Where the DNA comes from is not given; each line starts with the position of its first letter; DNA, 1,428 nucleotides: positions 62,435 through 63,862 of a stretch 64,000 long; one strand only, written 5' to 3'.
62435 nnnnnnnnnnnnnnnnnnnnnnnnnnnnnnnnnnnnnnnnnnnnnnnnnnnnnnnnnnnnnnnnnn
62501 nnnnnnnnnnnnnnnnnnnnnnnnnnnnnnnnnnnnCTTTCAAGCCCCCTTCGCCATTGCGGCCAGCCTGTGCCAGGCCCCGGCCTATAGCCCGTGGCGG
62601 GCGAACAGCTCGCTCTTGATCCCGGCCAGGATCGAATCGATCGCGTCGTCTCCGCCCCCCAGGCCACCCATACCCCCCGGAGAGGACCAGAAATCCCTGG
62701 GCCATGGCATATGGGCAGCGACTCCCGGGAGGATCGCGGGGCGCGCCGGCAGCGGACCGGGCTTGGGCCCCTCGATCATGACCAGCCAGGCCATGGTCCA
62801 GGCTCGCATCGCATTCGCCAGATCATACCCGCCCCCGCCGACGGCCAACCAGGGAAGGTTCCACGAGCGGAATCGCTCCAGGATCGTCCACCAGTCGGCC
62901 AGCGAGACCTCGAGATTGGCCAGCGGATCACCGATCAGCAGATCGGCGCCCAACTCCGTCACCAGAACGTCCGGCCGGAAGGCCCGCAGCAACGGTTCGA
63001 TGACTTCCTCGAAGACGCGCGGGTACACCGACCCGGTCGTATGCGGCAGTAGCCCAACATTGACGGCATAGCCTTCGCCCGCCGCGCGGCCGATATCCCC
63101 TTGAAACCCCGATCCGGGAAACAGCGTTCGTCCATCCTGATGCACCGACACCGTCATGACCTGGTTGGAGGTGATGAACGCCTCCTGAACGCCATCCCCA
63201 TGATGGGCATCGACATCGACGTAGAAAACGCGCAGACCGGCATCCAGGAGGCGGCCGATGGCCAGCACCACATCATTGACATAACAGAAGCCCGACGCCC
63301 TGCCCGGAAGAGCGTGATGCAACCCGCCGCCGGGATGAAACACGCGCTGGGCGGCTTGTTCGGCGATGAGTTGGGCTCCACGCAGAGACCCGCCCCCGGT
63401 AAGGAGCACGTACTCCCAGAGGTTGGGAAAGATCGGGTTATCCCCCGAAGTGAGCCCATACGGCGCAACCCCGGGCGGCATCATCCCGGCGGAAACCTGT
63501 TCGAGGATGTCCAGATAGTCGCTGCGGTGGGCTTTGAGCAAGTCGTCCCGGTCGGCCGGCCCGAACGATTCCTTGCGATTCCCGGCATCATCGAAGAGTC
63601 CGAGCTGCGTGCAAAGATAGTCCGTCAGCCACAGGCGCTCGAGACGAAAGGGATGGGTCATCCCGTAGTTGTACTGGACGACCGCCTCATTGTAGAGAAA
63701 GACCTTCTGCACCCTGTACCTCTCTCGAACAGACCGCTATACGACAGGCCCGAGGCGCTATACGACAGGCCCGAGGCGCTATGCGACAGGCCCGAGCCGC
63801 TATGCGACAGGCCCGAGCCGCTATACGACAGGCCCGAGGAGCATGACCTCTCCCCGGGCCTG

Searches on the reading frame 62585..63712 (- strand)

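Call 32: search_protein_families(library=pfam, proteins=[window:62585-63712:-], max_evalue=0.00001)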
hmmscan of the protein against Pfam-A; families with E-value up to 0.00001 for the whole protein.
window:62585-63712:- (375 aa): 1 family
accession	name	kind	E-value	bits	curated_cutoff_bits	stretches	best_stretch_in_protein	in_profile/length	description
PF00850.24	Hist_deacetyl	-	2.2e-73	247.6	27.9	1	20-310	1-296/298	Histone deacetylase domain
